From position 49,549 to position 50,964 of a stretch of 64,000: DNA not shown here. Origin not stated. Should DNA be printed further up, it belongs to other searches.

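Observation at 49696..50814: Plant-type SABATH carboxyl methyltransferase homologue, with its stop codon overlapping the TRAP permease stop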

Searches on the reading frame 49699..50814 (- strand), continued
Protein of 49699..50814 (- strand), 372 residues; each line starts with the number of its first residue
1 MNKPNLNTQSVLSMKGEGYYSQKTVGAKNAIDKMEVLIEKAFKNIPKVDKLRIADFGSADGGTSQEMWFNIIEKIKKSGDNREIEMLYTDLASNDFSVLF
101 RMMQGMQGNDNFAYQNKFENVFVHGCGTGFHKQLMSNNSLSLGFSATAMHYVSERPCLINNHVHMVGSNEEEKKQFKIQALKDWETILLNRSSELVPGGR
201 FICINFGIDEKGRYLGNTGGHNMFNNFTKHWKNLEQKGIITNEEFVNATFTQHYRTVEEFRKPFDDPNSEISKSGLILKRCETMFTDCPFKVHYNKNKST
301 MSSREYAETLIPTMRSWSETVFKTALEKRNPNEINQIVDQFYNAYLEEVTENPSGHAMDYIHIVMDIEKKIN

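Call 52: predict_structure(alignment_id=A2)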
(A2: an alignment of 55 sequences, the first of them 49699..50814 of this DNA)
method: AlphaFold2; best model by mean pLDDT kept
length: 372 residues; sequences in the alignment: 55
mean_pLDDT: 90.5   pTM: 0.90
mean pLDDT of the five models: 90.5, 90.1, 89.5, 88.9, 88.5
residues with pLDDT >= 90: 264; 70-90: 83; 50-70: 22; < 50: 3
segments of 3 or more residues with pLDDT < 50: 1-3
pLDDT, mean of each block of 10 residues (from residue 1): 56 59 84 94 91 81 85 94 91 76 82 87 82 94 89 93 96 97 97 97 96 92 96 99 97 96 97 98 95 95 96 89 95 98 98 90 97 87
secondary structure, 60 per line:
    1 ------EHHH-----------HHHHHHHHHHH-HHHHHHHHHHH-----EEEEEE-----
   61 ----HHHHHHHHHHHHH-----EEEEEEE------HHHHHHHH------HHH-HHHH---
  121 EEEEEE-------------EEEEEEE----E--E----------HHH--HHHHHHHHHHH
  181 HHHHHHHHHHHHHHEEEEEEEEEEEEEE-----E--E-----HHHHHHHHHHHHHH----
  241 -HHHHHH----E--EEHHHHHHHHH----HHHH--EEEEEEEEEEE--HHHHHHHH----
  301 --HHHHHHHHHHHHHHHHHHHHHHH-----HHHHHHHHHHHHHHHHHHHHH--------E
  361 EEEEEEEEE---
elements in order: H22-32 H34-44 E50-55 H65-77 E83-89 H96-103 H114-117 E121-126 E140-146 H170-194 E195-208 H223-236 H242-247 H257-265 H270-273 E276-286 H289-296 H303-325 H331-351 E360-369

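Call 54: fold_search(model_id=the predicted structure, library=pdb)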
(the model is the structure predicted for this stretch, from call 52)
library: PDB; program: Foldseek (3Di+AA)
matches with E <= 10: 1521; with E <= 0.001: 615
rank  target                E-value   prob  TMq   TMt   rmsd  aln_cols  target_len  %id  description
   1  5f2k_B                2.3e-27  1.00  0.84  0.87   2.7       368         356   21  Crystal structure of mycobacterial fatty acid O-methyltransferase in complex with SAH and octanoate (released 2015-12-30)
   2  5f2n_A                3.7e-27  1.00  0.82  0.85   3.5       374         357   21  Crystal structure of mycobacterial fatty acid O-methyltransferase in complex with SAH and 3-hydroxy-decanoate. (released 2015-12-30)
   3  5f2o_A                6.7e-27  1.00  0.82  0.85   3.4       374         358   21  Crystal structure of mycobacterial fatty acid O-methyltransferase Q154A mutant in complex with SAH and 3-hydroxy-decan (released 2015-12-30)
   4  5f2o_B                1.0e-26  1.00  0.84  0.87   2.6       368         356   22  Crystal structure of mycobacterial fatty acid O-methyltransferase Q154A mutant in complex with SAH and 3-hydroxy-decan (released 2015-12-30)
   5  5f2k_A                1.8e-26  1.00  0.82  0.85   3.4       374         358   21  Crystal structure of mycobacterial fatty acid O-methyltransferase in complex with SAH and octanoate (released 2015-12-30)
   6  8uzd_B                7.9e-22  1.00  0.71  0.80   4.1       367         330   17  The structure of IpCS3, a theobromine methyltransferase from Yerba Mate (released 2024-01-10)
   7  8uzd_A                1.5e-21  1.00  0.71  0.78   4.0       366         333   16  The structure of IpCS3, a theobromine methyltransferase from Yerba Mate (released 2024-01-10)
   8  8wwq_A                1.5e-21  1.00  0.74  0.79   4.0       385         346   18  geniposidic acid O-methyltransferase complexed with SAH and geniposidic acid (released 2024-10-30)
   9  2efj                  1.8e-21  1.00  0.73  0.77   4.3       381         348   17  The structure of 1,7 dimethylxanthine methyltransferase (released 2007-05-01)
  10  6c8r_B                2.2e-21  1.00  0.76  0.79   3.7       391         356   20  Loganic acid O-methyltransferase complexed with SAH and loganic acid (released 2018-02-07)
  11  6c8s_A                3.1e-21  1.00  0.73  0.77   3.9       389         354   21  Loganic acid methyltransferase with SAH (released 2018-02-21)
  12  6lyh_A                4.0e-21  1.00  0.75  0.78   3.9       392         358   17  Crystal structure of tea N9-methyltransferase CkTcS in complex with SAH and 1,3,7-trimethyluric acid (released 2020-03-04)
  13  6lyh_G                5.4e-21  1.00  0.77  0.80   3.6       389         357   18  Crystal structure of tea N9-methyltransferase CkTcS in complex with SAH and 1,3,7-trimethyluric acid (released 2020-03-04)
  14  3b5i_A                7.3e-21  1.00  0.71  0.77   4.5       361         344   17  Crystal structure of Indole-3-acetic Acid Methyltransferase (released 2008-01-15)
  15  6c8r_A                1.1e-20  1.00  0.74  0.77   3.8       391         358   21  Loganic acid O-methyltransferase complexed with SAH and loganic acid (released 2018-02-07)
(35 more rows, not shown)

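Call 57: search_solved_structures(query=A2, max_evalue=0.001, show_alignments=5)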
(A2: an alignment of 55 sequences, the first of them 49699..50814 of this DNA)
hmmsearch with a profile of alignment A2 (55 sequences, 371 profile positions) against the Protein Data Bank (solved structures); distinct sequences matched with E-value up to 0.001: 11.
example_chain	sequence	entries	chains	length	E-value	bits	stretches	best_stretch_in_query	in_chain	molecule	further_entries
5f2k_A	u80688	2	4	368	4.8e-46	160.5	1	18-354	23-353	fatty acid O-methyltransferase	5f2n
5f2o_A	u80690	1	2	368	7.4e-46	159.8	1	18-354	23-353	fatty acid O-methyltransferase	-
6c8r_A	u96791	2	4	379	4.3e-27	98.1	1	17-266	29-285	Loganic acid O-methyltransferase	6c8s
3b5i_A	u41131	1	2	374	1.4e-25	93.1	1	10-269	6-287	S-adenosyl-L-methionine:salicylic acid carboxyl methyltransferase-like protein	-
8wwq_A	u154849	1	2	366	8.1e-22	80.7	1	17-263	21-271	geniposidic acid O-methyltransferase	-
1m6e_X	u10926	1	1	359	2e-21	79.4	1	10-266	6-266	S-adenosyl-L-methionine:salicylic acid carboxyl methyltransferase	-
8uzd_A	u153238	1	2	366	4.7e-20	75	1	19-262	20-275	IpCS3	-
2efj_A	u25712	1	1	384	5.6e-17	64.8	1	37-213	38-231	3,7-dimethylxanthine methyltransferase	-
2eg5_A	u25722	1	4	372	1.1e-15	60.6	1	14-214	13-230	Xanthosine methyltransferase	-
6lyi_A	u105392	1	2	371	2.8e-15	59.2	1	15-266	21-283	N-methyltransferase CkTbS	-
6lyh_B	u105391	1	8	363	4.3e-15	58.6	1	14-267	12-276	N-methyltransferase CkTcS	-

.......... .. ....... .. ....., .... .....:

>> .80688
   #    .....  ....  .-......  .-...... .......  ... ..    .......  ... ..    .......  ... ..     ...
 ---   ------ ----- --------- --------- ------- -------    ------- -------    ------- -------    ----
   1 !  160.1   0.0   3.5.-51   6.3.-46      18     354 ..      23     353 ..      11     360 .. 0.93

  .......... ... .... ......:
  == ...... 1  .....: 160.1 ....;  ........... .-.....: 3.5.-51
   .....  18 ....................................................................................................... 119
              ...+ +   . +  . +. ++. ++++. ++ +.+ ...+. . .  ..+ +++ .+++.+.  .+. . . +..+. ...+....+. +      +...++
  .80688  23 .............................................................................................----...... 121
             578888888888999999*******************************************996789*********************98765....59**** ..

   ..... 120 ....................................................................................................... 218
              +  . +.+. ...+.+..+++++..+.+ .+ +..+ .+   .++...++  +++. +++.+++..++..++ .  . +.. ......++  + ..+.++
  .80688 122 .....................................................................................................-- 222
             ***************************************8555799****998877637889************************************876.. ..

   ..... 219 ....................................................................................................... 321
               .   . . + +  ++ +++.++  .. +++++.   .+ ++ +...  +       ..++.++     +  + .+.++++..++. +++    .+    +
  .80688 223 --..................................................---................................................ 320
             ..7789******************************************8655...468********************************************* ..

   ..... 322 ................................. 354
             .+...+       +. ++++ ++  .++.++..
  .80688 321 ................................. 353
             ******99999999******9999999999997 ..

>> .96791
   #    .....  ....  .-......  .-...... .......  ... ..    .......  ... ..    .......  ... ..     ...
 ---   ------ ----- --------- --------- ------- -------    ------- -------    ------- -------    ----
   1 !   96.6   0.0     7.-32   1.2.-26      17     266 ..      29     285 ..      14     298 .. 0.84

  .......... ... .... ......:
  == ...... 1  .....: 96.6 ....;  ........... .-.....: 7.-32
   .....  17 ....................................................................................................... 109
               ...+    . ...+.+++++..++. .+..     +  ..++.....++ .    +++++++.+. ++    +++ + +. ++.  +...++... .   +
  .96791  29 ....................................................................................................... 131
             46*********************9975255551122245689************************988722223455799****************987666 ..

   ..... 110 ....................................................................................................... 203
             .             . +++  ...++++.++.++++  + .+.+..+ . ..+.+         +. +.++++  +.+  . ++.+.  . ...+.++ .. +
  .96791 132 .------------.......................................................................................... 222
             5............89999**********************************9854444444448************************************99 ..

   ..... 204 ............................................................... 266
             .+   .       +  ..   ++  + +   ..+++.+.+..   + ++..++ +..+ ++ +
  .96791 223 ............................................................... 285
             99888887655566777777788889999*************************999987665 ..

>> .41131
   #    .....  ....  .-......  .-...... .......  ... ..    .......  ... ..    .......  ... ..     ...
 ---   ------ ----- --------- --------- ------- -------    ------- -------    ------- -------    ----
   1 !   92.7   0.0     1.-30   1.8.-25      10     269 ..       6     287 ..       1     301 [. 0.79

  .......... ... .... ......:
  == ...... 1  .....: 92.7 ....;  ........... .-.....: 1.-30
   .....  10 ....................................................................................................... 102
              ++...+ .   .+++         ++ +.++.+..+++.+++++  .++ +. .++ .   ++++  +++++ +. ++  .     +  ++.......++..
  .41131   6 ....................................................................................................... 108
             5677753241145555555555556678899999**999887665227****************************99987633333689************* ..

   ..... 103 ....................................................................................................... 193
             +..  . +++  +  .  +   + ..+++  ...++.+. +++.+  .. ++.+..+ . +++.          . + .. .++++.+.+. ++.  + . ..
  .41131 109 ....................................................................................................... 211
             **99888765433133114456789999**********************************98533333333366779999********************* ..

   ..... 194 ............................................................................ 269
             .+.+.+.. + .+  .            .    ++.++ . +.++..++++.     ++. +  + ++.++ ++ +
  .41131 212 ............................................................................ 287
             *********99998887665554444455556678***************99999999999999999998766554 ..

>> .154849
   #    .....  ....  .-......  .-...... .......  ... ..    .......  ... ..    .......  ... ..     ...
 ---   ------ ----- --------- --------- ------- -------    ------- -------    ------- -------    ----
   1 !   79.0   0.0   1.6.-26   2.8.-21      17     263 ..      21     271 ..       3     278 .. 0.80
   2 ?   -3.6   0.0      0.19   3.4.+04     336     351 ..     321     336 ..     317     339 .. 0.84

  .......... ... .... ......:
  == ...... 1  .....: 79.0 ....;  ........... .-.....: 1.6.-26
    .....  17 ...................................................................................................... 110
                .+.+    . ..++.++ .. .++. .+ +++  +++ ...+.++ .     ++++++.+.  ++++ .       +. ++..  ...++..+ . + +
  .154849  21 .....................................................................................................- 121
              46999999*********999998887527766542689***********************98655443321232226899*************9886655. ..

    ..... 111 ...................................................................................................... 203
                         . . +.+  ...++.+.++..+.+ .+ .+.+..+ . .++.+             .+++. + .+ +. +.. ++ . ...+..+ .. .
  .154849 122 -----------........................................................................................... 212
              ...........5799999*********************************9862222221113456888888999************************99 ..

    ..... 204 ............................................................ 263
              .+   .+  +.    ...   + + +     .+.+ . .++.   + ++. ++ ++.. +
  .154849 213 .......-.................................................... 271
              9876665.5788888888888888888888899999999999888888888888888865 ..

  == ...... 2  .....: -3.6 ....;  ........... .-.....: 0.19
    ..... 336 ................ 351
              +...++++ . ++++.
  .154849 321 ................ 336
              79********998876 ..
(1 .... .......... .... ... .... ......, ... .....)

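Call 61: search_protein_families(library=ncbifam, proteins=[L045:4755-6407:+, L045:6407-6985:+, L045:3754-4755:+, L045:301-1281:-, L041:7142-7921:+, L035:7024-7926:+], max_evalue=0.00001)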
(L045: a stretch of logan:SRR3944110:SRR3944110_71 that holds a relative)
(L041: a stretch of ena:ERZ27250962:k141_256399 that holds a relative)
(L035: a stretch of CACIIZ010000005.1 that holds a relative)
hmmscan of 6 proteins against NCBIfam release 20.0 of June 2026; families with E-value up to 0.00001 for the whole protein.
L045:4755-6407:+ (551 aa): 0 families

L045:6407-6985:+ (193 aa): 0 families

L045:3754-4755:+ (334 aa): 5 families
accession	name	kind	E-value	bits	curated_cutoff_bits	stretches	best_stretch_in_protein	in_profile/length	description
NF040650.1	sulfolac_dhydr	equivalog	2.1e-43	148.8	500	1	11-329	10-329/339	L-sulfolactate dehydrogenase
NF007504.0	PRK10098.1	equivalog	6.9e-36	123.7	336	1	3-246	6-253/360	malate/lactate/ureidoglycolate dehydrogenase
NF011599.0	PRK15025.1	equivalog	2.2e-34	119.2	356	1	5-286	4-283/349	ureidoglycolate dehydrogenase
TIGR03175.1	AllD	equivalog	1.6e-33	116.2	496.2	1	3-286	2-283/349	ureidoglycolate dehydrogenase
NF009750.0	PRK13260.1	equivalog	9.4e-30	103.9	316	1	14-322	13-325/332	3-dehydro-L-gulonate 2-dehydrogenase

L045:301-1281:- (326 aa): 0 families

L041:7142-7921:+ (260 aa): 214 families (the best 25 are shown)
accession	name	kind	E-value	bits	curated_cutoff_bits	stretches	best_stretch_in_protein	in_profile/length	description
TIGR01963.1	PHB_DH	subfamily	3.1e-87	292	307.05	1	6-260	2-255/255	3-hydroxybutyrate dehydrogenase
NF009093.0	PRK12429.1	subfamily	6.2e-86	287.9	258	1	2-260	2-259/259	3-hydroxybutyrate dehydrogenase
NF009931.0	PRK13394.1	subfamily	2.2e-63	214.2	340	1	3-259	5-261/262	3-hydroxybutyrate dehydrogenase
NF005007.0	PRK06398.1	equivalog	2.5e-52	177.6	341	1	5-259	7-247/259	aldose dehydrogenase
NF009466.0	PRK12826.1-2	subfamily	6.9e-51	173.1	222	1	7-258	5-245/248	3-oxoacyl-ACP reductase FabG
TIGR01830.1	3oxo_ACP_reduc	equivalog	1.9e-50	171.8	297.75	1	9-256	2-237/239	3-oxoacyl-[acyl-carrier-protein] reductase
NF004791.0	PRK06138.1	equivalog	1.9e-50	171.5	312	1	1-259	1-251/252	SDR family oxidoreductase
NF005309.0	PRK06841.1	subfamily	4.7e-49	167.2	286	1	3-259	13-254/255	GolD/DthD family dehydrogenase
NF004198.0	PRK05653.1-3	equivalog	5.4e-47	160.3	296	1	4-257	6-246/248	3-oxoacyl-ACP reductase FabG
NF009464.0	PRK12824.1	subfamily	2.7e-45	155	269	1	5-257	2-242/245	3-oxoacyl-ACP reductase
TIGR01829.1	AcAcCoA_reduct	subfamily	5.5e-45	153.9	302.1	1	8-257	3-240/242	acetoacetyl-CoA reductase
NF004818.0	PRK06172.1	equivalog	1.4e-44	152.3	336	1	2-259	4-252/253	SDR family oxidoreductase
NF052558.1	MBtsdlDhBudC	equivalog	7.1e-44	150.2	270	1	6-259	4-243/250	meso-2,3-butanediol dehydrogenase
NF005559.1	PRK07231.1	subfamily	2.3e-42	145.2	215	1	6-258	5-248/249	glucose 1-dehydrogenase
NF005118.0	PRK06550.1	equivalog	2.9e-42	145.2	270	1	5-260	5-236/236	3-oxoacyl-ACP reductase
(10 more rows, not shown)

L035:7024-7926:+ (301 aa): 15 families
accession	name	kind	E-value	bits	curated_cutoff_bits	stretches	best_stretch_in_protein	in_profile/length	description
NF002043.0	PRK00870.1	subfamily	1.4e-118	395.8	265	1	4-299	3-298/302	haloalkane dehalogenase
NF002938.0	PRK03592.1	equivalog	1.6e-38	132.7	241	1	20-300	10-290/298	haloalkane dehalogenase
NF002873.0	PRK03204.1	equivalog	2.3e-26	92.8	466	1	18-293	12-279/286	haloalkane dehalogenase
NF045632.1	hydroxlase_HsaD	equivalog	2.6e-13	49.6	400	1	30-150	17-139/290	4,5:9,10-diseco-3-hydroxy-5,9,17-trioxoandrosta-1(10),2-diene-4-oate hydrolase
NF045945.1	ProImpepLactob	equivalog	2.5e-10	40.3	400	1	42-145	22-127/293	proline iminopeptidase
NF011457.0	PRK14875.1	equivalog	2.8e-10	39.7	307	1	26-144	111-226/372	acetoin dehydrogenase dihydrolipoyllysine-residue acetyltransferase subunit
TIGR01250.1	pro_imino_pep_2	subfamily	3.9e-10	39.8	167.65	1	39-139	16-119/288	proline iminopeptidase-family hydrolase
TIGR03343.1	biphenyl_bphD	equivalog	5e-10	39.1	462.15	1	21-151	6-137/282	2-hydroxy-6-oxo-6-phenylhexa-2,4-dienoate hydrolase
NF050089.1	i_nPHAscl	equivalog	6.2e-10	38.6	300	1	44-149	15-117/288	intracellular short-chain-length polyhydroxyalkanoate depolymerase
TIGR03695.1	menH_SHCHC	equivalog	1e-09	38.2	208.55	1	49-152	4-109/252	2-succinyl-6-hydroxy-2,4-cyclohexadiene-1-carboxylate synthase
TIGR03056.1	bchO_mg_che_rel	equivalog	1.2e-08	34.3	172.55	1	32-138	13-117/278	alpha/beta fold hydrolase BchO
TIGR02427.1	protocat_pcaD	equivalog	3.1e-07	30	255.85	1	36-155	1-118/251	3-oxoadipate enol-lactonase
NF004514.1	PRK05855.1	equivalog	4.2e-07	28.9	455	1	33-132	8-107/578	SDR family oxidoreductase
NF045948.1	ProImpepThrmp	equivalog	8.1e-07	28.8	500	1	31-132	8-111/291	proline iminopeptidase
NF051488.1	bifunc_PcaDC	exception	1.1e-06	28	390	1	42-157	7-119/375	bifunctional 3-oxoadipate enol-lactonase/4-carboxymuconolactone decarboxylase PcaDC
